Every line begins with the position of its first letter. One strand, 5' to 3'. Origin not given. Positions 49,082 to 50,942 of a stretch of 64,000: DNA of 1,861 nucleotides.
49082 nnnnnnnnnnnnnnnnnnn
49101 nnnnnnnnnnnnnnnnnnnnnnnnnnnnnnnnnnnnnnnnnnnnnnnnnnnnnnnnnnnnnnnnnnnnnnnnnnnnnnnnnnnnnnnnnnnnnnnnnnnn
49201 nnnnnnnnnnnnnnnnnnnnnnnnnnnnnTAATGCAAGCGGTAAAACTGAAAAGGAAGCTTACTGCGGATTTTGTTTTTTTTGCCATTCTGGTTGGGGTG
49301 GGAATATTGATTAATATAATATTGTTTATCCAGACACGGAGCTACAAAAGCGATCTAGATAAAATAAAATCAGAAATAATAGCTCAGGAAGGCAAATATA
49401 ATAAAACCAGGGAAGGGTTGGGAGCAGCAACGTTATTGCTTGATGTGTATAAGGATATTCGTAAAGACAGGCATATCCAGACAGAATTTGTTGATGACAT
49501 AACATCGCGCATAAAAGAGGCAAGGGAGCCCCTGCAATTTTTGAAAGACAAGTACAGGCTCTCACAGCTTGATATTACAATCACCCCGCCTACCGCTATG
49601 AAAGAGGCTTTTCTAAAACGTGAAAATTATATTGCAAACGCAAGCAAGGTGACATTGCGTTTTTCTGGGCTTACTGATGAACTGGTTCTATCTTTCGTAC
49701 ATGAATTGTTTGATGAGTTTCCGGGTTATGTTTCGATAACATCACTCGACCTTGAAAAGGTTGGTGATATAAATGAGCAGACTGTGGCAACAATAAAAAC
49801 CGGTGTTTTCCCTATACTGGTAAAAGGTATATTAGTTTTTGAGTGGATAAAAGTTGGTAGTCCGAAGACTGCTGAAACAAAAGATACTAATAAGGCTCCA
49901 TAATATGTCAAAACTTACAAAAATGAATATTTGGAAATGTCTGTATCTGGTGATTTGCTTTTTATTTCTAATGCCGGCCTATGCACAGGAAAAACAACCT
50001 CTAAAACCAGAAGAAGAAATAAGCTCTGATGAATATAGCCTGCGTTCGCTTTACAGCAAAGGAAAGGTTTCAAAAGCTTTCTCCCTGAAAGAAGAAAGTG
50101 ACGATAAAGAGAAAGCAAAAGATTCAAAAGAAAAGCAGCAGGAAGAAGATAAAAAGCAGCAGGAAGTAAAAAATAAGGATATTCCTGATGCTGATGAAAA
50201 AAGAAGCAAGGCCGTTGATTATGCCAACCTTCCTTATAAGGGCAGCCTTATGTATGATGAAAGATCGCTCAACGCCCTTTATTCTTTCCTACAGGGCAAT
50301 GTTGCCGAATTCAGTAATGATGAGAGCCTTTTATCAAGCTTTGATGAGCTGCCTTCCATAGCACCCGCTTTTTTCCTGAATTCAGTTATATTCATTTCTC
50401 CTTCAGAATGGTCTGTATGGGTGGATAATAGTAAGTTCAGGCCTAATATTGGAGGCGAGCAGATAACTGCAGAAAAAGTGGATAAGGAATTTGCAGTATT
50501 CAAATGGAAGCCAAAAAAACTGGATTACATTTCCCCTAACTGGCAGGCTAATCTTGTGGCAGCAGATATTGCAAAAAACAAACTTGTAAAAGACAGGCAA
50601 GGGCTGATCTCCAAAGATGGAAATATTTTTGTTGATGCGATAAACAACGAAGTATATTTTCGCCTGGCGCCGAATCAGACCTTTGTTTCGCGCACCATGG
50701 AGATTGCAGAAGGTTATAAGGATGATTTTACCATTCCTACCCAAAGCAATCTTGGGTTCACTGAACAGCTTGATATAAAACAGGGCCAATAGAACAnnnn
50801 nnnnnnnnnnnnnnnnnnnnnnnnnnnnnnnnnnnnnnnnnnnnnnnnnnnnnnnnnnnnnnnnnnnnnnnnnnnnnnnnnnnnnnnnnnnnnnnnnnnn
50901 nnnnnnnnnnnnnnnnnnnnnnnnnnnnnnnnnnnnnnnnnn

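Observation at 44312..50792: pilB-pilC followed by three non-canonical assembly genes instead of recognisable pilMNOP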

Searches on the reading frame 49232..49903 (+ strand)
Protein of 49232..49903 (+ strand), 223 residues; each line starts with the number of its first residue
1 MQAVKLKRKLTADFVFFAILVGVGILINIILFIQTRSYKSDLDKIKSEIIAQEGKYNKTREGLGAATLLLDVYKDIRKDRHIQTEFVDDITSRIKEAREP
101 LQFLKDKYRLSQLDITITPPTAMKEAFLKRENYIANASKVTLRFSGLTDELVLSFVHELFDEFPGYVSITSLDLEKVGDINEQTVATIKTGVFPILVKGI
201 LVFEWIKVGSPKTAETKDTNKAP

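Call 4: search_protein_families(library=pfam, proteins=[window:49232-49903:+], max_evalue=1)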
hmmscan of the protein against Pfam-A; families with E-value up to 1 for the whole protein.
window:49232-49903:+ (223 aa): 0 families

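Call 5: search_protein_families(library=ncbifam, proteins=[window:49232-49903:+], max_evalue=1)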
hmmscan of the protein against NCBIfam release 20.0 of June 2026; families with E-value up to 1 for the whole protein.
window:49232-49903:+ (223 aa): 0 families

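Call 12: find_homologous_proteins(query=window:49232-49903:+, max_evalue=0.001)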
Query window:49232-49903:+ (223 aa): 3 proteins with E <= 0.001 among 402 candidates.
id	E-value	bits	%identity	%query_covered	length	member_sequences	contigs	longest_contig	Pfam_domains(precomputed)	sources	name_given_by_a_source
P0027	1.1e-137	474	100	100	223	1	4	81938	-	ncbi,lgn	-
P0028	7.2e-37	145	40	93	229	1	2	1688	-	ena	-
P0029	6.1e-20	90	30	100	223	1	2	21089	-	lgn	-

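Call 31: search_solved_structures(query=A2, max_evalue=10, show_alignments=2)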
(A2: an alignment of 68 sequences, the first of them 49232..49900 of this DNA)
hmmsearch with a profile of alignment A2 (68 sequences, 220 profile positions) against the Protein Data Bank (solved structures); distinct sequences matched with E-value up to 10: 28.
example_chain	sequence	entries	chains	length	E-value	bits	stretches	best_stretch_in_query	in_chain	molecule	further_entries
3n4x_A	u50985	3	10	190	0.077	15.6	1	25-73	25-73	Monopolin complex subunit CSM1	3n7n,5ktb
5huz_A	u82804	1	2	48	0.14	14.7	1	35-76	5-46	Protein phosphatase 1 regulatory subunit 12A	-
1l8d_A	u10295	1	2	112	0.2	14.2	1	34-120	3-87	DNA double-strand break repair rad50 ATPase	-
6qpw_C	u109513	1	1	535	0.24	14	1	43-119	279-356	Structural maintenance of chromosomes protein 3,Structural maintenance of chromosomes prot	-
4ux3_A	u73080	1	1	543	0.24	13.9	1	43-119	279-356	STRUCTURAL MAINTENANCE OF CHROMOSOMES PROTEIN 3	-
9pmb_C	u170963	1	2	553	0.27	13.8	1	8-77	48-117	Kinesin light chain 1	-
6zff_A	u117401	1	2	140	0.39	13.3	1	35-118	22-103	DNA double-strand break repair Rad50 ATPase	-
2jee_A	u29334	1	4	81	0.47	13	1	30-77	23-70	CELL DIVISION PROTEIN ZAPB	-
1ic2_A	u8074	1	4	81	0.49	12.9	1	36-91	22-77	TROPOMYOSIN ALPHA CHAIN, SKELETAL MUSCLE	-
3g7c_A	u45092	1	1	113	0.69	12.5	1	42-98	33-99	Occludin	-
1wpa_A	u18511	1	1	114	1.1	11.8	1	48-119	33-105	Occludin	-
3a6m_A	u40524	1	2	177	1.2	11.6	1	38-98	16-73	Protein grpE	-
6snz_A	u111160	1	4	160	1.8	11.1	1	32-91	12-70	Prelamin-A/C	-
4zry_B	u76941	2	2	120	1.9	11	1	32-90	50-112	Keratin, type II cytoskeletal 1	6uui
9e5c_6p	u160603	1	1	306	2.2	10.8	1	41-101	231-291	Dynein arm light chain, axonemal, putative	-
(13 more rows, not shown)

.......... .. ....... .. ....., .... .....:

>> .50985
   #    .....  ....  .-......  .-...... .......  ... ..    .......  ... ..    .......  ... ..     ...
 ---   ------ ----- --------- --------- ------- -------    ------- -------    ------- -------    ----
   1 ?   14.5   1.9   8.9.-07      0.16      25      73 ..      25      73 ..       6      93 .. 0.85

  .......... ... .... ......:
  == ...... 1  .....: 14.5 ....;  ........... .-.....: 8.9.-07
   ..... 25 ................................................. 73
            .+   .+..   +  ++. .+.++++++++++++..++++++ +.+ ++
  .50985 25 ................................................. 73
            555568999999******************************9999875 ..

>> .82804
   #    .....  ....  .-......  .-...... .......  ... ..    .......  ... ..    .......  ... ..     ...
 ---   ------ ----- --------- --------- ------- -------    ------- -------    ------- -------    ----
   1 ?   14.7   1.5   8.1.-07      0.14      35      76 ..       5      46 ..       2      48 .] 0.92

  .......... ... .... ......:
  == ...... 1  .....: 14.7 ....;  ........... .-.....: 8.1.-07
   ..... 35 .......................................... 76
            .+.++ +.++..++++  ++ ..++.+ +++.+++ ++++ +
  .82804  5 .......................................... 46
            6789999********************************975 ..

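Call 35: search_protein_families(library=pfam, alignment_id=A2, max_evalue=1)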
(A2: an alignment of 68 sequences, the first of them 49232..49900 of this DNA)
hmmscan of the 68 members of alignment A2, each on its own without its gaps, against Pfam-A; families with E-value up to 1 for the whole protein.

A. member 1, window:49232-49900:+ (223 aa): 0 families

B. families by the number of members that match (of 68 scanned): 172 families (the first 25 are shown)
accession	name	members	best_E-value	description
PF11382.13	MctB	4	0.01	Copper transport outer membrane protein, MctB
PF04977.20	DivIC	4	0.012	Septum formation initiator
PF13837.12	Myb_DNA-bind_4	4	0.047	Myb/SANT-like DNA-binding domain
PF00584.25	SecE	4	0.081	SecE/Sec61-gamma subunits of protein translocation complex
PF13786.12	DUF4179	3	0.033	Domain of unknown function (DUF4179)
PF20567.3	DUF6776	3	0.074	Family of unknown function (DUF6776)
PF08954.16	Trimer_CC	2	0.0066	Trimerisation motif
PF01025.24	GrpE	2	0.0096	GrpE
PF19275.4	HflX_C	2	0.0097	HflX C-terminal domain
PF22362.1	Ago_MID_bact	2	0.011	Argonaute, middle domain, bacteria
PF02706.20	Wzz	2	0.023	Chain length determinant protein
PF16526.10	CLZ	2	0.024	C-terminal leucine zipper domain of cyclic nucleotide-gated channels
PF06009.19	Laminin_II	2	0.027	Laminin Domain II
PF02912.23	Phe_tRNA-synt_N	2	0.028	Aminoacyl tRNA synthetase class II, N-terminal domain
PF06305.16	LapA_dom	2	0.038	Lipopolysaccharide assembly protein A domain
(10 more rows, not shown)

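Call 44: search_protein_representatives(alignment_id=A4)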
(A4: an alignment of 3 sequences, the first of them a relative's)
Query: 3 sequences, 224 profile positions. Proteins with E-value up to 0.001 (for the whole library): 972; up to 1e-10: 496; up to 1e-30: 38. The best 150 are listed.
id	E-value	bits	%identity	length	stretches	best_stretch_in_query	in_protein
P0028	2.2e-109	380.7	-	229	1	1-224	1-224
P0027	2.1e-106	370.9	-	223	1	1-224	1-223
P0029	1.1e-103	362.0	-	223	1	1-224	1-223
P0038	6.5e-56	205.8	-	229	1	1-214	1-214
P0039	2.9e-48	180.8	-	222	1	1-215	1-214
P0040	7.6e-48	179.4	-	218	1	1-215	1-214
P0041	1.7e-46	175.0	-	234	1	1-214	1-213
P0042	1.4e-44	168.7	-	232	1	1-213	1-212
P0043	1.0e-43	165.9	-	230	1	1-215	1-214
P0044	1.1e-42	162.6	-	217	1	1-215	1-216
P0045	1.4e-42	162.1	-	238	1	2-219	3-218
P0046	3.5e-42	160.9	-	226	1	1-216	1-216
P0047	4.2e-42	160.6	-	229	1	2-219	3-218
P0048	1.1e-41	159.3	-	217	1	1-212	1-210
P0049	3.3e-41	157.7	-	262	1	1-214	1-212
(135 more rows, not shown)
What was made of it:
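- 49232..49903 (+): O4: bitopic PilN/PilO-type protein that takes the PilO/MshJ/GspM role. 972 cluster representatives at E<=1e-3 (call 44).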

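Call 53: predict_structure(alignment_id=A5)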
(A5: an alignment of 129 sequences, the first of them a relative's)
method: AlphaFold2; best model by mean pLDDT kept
length: 223 residues; sequences in the alignment: 129
mean_pLDDT: 92.9   pTM: 0.75
mean pLDDT of the five models: 92.9, 92.7, 92.4, 92.2, 91.7
residues with pLDDT >= 90: 181; 70-90: 30; 50-70: 12; < 50: 0
segments of 3 or more residues with pLDDT < 50: none
pLDDT, mean of each block of 10 residues (from residue 1): 91 96 98 98 98 98 96 91 81 94 97 97 86 92 98 97 95 98 97 97 94 66 57
secondary structure, 60 per line:
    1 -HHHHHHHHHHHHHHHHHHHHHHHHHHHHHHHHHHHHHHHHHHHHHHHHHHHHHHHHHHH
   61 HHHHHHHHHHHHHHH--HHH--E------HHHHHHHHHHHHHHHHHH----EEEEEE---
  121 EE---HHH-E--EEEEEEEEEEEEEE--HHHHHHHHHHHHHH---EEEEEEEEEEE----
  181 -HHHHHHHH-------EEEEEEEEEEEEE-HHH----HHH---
elements in order: H2-75 H90-107 E112-117 E133-146 H149-162 E166-176 H182-189 E197-209
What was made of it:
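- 49232..49903 (+): AF2 pLDDT 93: a long TM-plus-coiled-coil helix, then a ferredoxin-like domain (call 53).
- On PilO (Pfam PF04350) / GspM (PF04612): AF2 pLDDT 93 (call 53).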

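Call 57: fold_search(model_id=the predicted structure, library=pdb)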
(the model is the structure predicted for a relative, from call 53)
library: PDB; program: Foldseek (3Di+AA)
matches with E <= 10: 988; with E <= 0.001: 0
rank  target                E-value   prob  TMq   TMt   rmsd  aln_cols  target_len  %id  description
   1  3jc8_Oa               2.0e-03  1.00  0.32  0.36  13.3       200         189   11  Architectural model of the type IVa pilus machine in a piliated state (released 2016-03-16)
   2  2rjz_A                4.8e-03  1.00  0.33  0.51   4.5       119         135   12  Crystal structure of the type 4 fimbrial biogenesis protein PilO from Pseudomonas aeruginosa (released 2007-11-06)
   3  2rjz_B                2.0e-02  1.00  0.31  0.48   3.9       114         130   11  Crystal structure of the type 4 fimbrial biogenesis protein PilO from Pseudomonas aeruginosa (released 2007-11-06)
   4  8fwm_AS               2.1e-02  0.72  0.25  0.31  12.8       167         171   11  Structure of tail-neck junction of Agrobacterium phage Milano (released 2023-12-06)
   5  9mt4_F                2.2e-02  0.89  0.28  0.31   7.2       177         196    7  Connector structure of phage JohannRWettstein (Bas63) (released 2025-11-19)
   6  8kef_a                2.2e-02  0.80  0.24  0.23   7.1       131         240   10  Cyanophage A-1(L) neck/gp7-terminator (released 2024-04-17)
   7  5uvr                  2.5e-02  0.97  0.26  0.50   5.3       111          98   12  The core region of PilO from the type IV pilus system of Pseudomonas aeruginosa (released 2018-02-21)
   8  8fwm_AT               2.8e-02  0.41  0.20  0.23  10.8       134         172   14  Structure of tail-neck junction of Agrobacterium phage Milano (released 2023-12-06)
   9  3fz2_E                3.0e-02  0.93  0.29  0.43   6.2       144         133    8  Crystal structure of the tail terminator protein from phage lambda (gpU-D74A) (released 2009-05-26)
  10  3fzb_C                3.1e-02  0.87  0.27  0.40   6.9       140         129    7  Crystal structure of the tail terminator protein from phage lambda (gpU-WT) (released 2009-05-26)
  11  6kny_B                3.5e-02  0.91  0.25  0.29   8.8       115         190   10  Structure of Amuc_1100 without transmembrane region from Akkermansia muciniphila (released 2020-04-15)
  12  9rks_F                3.5e-02  0.69  0.22  0.27   6.6       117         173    9  Agrobacterium phage 7-7-1 neck 2 + tail terminator + tail sheath + tail tube (released 2025-12-10)
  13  9b45_S                4.2e-02  0.75  0.23  0.28  13.4       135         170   10  Pseudomonas phage Pa193 baseplate complex and tail fiber (released 2024-10-16)
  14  9qgn_A                4.5e-02  0.84  0.29  0.24  10.8       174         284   10  Cryo-EM structure of the PlPVC1 cap, 6-fold symmetrized (C6), in extended state (released 2025-10-29)
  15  9khy_1                4.5e-02  0.75  0.26  0.31   8.3       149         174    9  Terminator and trunk structure of Escherichia phage Mu (released 2025-02-12)
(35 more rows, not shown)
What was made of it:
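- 49232..49903 (+): Foldseek top hits are PilO: 3jc8_Oa at 2e-3, 2rjz_A at 4.8e-3 with TM 0.51, and 5uvr (call 57).
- PilO structures rank 1, 2, 3 and 7 in the PDB search (call 57). Phage tail-terminator folds follow closely (call 57).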

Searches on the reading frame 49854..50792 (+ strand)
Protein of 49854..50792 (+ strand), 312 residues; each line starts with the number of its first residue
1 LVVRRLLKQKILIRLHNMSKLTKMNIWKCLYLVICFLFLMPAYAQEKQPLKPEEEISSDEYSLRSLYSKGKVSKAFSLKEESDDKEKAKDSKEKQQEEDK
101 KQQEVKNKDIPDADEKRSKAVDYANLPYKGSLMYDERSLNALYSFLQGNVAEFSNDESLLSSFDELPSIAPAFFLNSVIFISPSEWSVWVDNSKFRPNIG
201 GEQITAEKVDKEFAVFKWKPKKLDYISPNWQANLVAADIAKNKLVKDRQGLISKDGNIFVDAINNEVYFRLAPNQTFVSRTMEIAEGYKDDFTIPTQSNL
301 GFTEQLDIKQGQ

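Call 4: search_protein_families(library=pfam, proteins=[window:49854-50792:+], max_evalue=1)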
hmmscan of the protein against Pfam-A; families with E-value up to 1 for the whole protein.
window:49854-50792:+ (312 aa): 2 families
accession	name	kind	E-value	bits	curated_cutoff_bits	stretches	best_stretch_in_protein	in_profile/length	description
PF06589.16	CRA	-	0.083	13.4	26.6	1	32-107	9-81/123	Circumsporozoite-related antigen (CRA)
PF05756.17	S-antigen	-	0.091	13.4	27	1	30-100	9-79/83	S-antigen protein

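Call 5: search_protein_families(library=ncbifam, proteins=[window:49854-50792:+], max_evalue=1)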
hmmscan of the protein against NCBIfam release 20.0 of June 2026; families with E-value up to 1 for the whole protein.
window:49854-50792:+ (312 aa): 1 family
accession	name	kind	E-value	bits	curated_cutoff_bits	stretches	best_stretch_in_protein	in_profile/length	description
NF049907.1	IncMemIncM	equivalog_domain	0.63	8.7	1000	1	74-121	393-439/562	inclusion membrane protein IncM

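Call 32: search_solved_structures(query=A3, max_evalue=10, show_alignments=2)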
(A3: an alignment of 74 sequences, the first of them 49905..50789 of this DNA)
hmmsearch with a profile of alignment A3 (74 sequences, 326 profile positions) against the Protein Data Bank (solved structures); distinct sequences matched with E-value up to 10: 13.
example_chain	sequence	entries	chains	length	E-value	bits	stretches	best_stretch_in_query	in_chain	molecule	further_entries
8q6t_I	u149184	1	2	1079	0.0025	20.8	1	169-195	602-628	Titin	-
3lpw_A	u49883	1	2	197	0.005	19.8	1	169-199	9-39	A77-A78 domain from Titin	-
8oty_A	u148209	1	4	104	0.028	17.3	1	167-202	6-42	Titin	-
8g4l_bm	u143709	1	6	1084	0.031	17.2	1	168-197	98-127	Titin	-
9ya8_L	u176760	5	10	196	0.1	15.5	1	39-126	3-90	Myosin light chain 3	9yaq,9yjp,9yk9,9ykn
5n69_G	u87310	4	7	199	0.1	15.5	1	37-126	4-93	Myosin light chain 3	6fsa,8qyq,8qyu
8qyq_D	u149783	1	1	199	0.1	15.5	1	37-126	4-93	Myosin light chain 3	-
4wfw_A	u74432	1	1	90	0.25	14.2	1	132-185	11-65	General secretion pathway protein B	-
5tby_C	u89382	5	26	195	0.52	13.2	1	39-126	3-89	Myosin light chain 3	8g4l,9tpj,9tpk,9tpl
9ot8_A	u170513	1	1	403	1.1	12.1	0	169-188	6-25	FN3con-9 - FN3con-41 fusion,Galectin-3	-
9h19_S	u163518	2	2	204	1.2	12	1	13-84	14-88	reaction centre S sub unit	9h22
4u3h_A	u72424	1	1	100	1.5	11.6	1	167-188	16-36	FN3con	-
9ot9_A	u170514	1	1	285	2.5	10.9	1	169-191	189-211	Galectin-3,FN3con-7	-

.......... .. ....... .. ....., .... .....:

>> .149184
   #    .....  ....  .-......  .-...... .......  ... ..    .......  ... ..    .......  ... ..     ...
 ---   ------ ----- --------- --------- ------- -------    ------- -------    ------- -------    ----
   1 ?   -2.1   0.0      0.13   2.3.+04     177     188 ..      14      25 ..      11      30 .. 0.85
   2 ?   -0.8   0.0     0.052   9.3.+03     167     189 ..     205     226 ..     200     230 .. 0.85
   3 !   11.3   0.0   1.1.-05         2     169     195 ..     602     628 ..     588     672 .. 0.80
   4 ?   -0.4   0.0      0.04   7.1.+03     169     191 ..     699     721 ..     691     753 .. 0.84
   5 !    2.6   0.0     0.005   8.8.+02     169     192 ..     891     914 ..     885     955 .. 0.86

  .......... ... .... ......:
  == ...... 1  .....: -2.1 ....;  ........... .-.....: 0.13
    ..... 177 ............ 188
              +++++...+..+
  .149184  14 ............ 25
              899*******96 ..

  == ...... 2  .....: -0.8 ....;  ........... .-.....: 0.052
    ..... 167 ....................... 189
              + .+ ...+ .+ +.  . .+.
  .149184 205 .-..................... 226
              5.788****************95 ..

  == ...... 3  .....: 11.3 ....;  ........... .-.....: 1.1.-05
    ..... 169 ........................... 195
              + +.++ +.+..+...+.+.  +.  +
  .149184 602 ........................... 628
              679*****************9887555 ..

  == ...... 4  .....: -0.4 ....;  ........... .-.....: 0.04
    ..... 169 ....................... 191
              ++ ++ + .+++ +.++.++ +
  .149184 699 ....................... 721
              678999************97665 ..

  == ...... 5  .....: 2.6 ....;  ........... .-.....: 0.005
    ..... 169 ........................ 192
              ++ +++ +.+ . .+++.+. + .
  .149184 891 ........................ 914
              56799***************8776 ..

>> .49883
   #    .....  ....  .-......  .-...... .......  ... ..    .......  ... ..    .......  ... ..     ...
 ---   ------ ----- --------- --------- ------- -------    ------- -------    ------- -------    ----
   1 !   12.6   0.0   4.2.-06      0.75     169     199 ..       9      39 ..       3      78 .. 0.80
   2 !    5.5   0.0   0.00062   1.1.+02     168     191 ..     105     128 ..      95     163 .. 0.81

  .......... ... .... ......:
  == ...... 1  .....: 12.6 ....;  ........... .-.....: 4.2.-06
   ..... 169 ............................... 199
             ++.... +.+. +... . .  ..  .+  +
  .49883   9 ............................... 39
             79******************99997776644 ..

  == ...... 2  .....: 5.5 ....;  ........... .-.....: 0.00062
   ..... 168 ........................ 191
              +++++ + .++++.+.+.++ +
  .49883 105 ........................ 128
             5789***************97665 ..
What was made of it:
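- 49905..50792 (+): O5: secreted periplasmic protein with a K/E/D-rich linker and a conserved C-terminal beta-rich domain of about 120 aa. Proposed MshK/PilP/GspB-type connector to the secretin. GspB 4wfw: E=0.25 (call 32).
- On PilP / GspC-HR / GspB / MshK domain: GspB 4wfw E=0.25 (call 32).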

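Call 33: find_homologous_proteins(query=window:49905-50789:+, max_evalue=0.001)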
Query window:49905-50789:+ (295 aa): 5 proteins with E <= 0.001 among 1057 candidates.
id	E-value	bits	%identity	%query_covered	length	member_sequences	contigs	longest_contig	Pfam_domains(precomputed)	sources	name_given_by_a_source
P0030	8.8e-173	591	100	93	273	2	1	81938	-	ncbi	-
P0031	5.3e-24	103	32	71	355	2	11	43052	-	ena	-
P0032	1.5e-8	52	33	40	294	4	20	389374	-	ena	-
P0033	2.0e-7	49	33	40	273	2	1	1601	-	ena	-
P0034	8.8e-6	43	31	40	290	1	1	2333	-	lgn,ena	-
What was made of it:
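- Tried and rejected: The word-indexed search found only 3 homologues of O4 and 5 of O5 (calls 12, 33).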

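Call 36: search_protein_families(library=pfam, alignment_id=A3, max_evalue=1)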
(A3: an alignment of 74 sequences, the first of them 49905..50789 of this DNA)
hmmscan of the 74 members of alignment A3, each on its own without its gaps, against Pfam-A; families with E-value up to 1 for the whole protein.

A. member 1, window:49905-50789:+ (295 aa): 2 families
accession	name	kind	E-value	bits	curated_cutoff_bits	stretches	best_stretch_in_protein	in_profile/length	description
PF06589.16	CRA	-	0.058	13.9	26.6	1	15-90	9-81/123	Circumsporozoite-related antigen (CRA)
PF05756.17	S-antigen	-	0.081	13.6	27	1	13-83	9-79/83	S-antigen protein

B. families by the number of members that match (of 74 scanned): 40 families (the first 25 are shown)
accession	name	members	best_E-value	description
PF16537.11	T2SSB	9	0.0026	Type II secretion system protein B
PF21785.3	Bflower_2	4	3.1e-05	5-fold beta-flower protein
PF12396.14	DUF3659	4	0.00019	Protein of unknown function (DUF3659)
PF21784.3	Bflower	3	0.0014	4-fold beta flower protein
PF01956.21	EMC3_TMCO1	2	0.0046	Integral membrane protein EMC3/TMCO1-like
PF12129.13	PHTF1-2_N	1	0.0085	Homeodomain containing protein PHTF1/2, N-terminal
PF02535.28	Zip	1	0.018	ZIP Zinc transporter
PF01477.28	PLAT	1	0.031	PLAT/LH2 domain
PF04625.18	DEC-1_N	1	0.038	DEC-1 protein, N-terminal region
PF00188.32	CAP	1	0.042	Cysteine-rich secretory protein family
PF15927.10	Casc1_N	1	0.046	Cancer susceptibility candidate 1 N-terminus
PF06589.16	CRA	1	0.058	Circumsporozoite-related antigen (CRA)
PF15780.11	ASH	1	0.061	Abnormal spindle-like microcephaly-assoc'd, ASPM-SPD-2-Hydin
PF05756.17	S-antigen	1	0.081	S-antigen protein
PF02475.24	TRM5-TYW2_MTfase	1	0.083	TRM5/TYW2 methyltransferase domain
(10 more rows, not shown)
